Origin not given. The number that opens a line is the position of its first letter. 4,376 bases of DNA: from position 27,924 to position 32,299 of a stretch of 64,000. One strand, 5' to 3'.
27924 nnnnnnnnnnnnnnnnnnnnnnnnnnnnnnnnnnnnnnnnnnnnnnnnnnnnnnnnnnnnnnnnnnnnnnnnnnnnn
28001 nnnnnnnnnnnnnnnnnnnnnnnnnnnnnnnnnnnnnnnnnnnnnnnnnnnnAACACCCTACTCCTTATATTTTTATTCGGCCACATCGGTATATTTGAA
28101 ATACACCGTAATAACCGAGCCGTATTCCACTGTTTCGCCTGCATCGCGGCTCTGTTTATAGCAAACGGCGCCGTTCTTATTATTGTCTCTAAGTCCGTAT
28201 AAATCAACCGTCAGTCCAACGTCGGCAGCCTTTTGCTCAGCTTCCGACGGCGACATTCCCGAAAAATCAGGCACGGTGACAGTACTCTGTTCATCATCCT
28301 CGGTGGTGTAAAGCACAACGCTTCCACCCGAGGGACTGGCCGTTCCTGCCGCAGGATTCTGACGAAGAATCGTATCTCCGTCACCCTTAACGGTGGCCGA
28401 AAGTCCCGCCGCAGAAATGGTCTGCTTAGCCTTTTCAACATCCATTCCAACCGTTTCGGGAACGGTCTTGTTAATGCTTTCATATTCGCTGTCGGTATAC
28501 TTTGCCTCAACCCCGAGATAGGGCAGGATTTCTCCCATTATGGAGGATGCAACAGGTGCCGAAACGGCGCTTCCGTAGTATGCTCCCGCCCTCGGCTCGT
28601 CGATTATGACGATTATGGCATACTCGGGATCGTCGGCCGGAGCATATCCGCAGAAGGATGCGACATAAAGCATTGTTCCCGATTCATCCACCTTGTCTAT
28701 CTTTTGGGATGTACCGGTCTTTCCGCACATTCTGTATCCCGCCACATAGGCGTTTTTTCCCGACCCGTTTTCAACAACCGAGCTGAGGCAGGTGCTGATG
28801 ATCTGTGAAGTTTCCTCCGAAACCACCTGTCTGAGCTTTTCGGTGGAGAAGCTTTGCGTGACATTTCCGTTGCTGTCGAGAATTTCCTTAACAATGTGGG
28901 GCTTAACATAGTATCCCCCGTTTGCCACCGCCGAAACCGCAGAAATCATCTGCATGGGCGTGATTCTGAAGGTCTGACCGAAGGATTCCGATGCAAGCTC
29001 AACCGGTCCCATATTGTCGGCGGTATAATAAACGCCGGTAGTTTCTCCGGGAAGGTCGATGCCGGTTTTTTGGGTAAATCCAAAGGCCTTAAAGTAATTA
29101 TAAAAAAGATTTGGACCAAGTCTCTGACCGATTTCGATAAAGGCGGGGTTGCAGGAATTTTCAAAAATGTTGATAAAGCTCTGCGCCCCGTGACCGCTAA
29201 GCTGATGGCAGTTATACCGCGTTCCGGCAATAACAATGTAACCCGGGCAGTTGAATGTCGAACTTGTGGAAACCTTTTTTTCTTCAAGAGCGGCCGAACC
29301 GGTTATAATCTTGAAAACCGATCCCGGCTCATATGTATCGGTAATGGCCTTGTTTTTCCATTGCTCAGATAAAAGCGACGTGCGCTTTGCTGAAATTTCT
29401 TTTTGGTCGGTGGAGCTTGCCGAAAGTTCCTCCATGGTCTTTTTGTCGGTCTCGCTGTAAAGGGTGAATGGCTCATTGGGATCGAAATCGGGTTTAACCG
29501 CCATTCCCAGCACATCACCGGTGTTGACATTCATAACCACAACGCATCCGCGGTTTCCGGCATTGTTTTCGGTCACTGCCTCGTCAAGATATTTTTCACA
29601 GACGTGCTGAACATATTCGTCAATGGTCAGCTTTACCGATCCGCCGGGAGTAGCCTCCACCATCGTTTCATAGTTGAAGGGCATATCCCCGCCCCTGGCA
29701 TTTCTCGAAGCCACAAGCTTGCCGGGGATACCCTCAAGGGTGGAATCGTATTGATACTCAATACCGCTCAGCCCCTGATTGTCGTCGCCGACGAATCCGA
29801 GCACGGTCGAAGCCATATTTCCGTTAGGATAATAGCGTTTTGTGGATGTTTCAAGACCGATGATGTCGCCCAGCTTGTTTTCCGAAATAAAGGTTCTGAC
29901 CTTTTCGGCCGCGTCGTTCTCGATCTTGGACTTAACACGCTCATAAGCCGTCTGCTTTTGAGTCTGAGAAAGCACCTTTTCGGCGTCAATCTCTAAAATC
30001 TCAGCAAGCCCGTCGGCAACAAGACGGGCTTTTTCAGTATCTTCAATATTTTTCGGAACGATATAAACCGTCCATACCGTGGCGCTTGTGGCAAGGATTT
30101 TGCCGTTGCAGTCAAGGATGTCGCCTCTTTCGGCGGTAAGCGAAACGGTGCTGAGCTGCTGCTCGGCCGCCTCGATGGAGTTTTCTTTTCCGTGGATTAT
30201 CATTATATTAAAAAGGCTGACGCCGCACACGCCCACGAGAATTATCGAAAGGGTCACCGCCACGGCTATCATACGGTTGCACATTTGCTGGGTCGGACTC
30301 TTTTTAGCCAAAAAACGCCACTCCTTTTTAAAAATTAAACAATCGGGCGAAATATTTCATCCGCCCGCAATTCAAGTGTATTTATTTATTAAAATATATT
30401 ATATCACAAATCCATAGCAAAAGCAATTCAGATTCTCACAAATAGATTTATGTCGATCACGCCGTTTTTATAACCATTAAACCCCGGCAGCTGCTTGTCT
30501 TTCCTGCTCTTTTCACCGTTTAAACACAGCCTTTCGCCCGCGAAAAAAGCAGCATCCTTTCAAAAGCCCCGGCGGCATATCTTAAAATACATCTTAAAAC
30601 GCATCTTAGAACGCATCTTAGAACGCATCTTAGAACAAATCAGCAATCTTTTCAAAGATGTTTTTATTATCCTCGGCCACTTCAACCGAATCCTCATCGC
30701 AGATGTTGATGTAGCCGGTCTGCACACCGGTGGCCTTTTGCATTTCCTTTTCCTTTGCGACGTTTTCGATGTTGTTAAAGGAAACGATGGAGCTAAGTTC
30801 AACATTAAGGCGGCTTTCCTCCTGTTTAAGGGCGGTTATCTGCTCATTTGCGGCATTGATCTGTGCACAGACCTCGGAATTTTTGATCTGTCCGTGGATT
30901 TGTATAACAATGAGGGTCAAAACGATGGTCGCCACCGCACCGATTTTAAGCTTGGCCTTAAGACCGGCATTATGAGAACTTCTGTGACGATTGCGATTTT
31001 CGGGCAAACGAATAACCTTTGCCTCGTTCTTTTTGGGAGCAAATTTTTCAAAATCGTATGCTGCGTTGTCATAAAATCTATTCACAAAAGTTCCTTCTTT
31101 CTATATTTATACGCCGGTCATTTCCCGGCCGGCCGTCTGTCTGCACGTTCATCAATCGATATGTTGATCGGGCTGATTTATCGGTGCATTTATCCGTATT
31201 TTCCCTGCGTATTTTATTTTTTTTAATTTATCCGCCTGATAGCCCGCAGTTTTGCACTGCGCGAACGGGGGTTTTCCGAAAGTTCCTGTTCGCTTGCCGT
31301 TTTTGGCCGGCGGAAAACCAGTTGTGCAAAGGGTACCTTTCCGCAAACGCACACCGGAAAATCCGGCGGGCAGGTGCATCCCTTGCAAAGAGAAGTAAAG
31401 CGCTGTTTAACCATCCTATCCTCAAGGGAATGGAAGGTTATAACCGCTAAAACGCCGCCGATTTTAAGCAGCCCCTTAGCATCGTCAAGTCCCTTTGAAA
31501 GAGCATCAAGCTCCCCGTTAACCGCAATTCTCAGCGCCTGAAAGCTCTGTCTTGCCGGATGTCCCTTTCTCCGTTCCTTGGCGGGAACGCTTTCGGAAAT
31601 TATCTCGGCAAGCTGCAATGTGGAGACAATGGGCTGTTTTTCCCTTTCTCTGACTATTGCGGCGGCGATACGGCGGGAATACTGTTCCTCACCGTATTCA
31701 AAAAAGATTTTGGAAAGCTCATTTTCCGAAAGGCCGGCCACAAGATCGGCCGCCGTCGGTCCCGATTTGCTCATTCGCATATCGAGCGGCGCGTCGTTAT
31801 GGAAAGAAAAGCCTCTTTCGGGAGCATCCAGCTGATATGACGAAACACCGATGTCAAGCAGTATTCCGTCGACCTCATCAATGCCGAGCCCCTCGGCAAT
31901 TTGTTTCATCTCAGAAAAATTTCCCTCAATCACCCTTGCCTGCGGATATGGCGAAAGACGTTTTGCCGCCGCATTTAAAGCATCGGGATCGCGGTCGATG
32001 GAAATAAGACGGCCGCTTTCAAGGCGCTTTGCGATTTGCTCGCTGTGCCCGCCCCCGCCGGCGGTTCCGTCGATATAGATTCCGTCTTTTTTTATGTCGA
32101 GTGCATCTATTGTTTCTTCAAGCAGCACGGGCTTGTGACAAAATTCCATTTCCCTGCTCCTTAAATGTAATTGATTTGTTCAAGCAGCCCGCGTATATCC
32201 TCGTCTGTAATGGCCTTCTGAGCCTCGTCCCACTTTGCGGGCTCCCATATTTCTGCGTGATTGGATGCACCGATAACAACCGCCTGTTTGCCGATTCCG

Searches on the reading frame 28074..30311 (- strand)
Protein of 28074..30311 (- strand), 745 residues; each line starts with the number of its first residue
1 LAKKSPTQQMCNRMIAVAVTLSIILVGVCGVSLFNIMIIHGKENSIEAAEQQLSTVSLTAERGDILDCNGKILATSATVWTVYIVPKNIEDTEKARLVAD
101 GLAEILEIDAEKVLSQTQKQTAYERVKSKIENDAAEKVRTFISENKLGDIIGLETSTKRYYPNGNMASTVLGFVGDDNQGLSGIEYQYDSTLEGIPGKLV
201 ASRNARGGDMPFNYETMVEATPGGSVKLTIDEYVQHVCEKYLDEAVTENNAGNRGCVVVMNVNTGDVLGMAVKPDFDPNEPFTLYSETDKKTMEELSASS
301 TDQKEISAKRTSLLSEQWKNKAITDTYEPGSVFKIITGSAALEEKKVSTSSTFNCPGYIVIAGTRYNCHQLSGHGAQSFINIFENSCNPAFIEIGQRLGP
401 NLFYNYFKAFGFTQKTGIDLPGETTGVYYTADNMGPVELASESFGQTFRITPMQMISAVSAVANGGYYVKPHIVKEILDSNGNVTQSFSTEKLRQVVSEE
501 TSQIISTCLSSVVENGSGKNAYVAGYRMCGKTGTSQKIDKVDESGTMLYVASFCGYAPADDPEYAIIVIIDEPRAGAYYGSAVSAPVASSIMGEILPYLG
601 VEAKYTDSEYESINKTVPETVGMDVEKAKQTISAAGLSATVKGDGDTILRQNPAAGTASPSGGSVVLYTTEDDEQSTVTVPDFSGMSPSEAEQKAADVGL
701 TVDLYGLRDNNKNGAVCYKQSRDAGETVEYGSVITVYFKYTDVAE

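Call 27: search_protein_families(library=pfam, proteins=[window:28074-30311:-], max_evalue=0.00001)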
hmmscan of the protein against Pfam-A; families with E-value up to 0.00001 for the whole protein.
window:28074-30311:- (745 aa): 3 families
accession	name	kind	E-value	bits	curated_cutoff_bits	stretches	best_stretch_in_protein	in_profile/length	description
PF00905.27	Transpeptidase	-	2.9e-77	260.3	22.1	1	255-592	1-298/299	Penicillin binding protein transpeptidase domain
PF03717.20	PBP_dimer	-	1e-22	81.9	24.4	1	59-207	3-173/180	Penicillin-binding Protein dimerisation domain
PF03793.24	PASTA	-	4.9e-21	74.9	23.2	2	616-669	2-62/64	PASTA domain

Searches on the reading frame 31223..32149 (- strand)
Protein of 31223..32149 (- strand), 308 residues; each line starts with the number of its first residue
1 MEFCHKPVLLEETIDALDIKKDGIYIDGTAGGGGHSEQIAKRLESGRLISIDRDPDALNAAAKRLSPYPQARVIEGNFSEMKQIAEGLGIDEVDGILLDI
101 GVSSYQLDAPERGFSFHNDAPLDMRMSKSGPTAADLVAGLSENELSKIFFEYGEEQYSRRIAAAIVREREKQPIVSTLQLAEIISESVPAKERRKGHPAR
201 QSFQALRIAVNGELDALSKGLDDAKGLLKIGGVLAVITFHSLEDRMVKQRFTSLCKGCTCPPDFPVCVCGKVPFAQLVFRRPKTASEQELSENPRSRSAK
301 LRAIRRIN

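Call 27: search_protein_families(library=pfam, proteins=[window:31223-32149:-], max_evalue=0.00001)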
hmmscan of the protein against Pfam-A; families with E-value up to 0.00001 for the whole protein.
window:31223-32149:- (308 aa): 1 family
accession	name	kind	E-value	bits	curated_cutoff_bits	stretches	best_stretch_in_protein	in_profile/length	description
PF01795.25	Methyltransf_5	-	3.2e-114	382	27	1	2-306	1-308/309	MraW methylase family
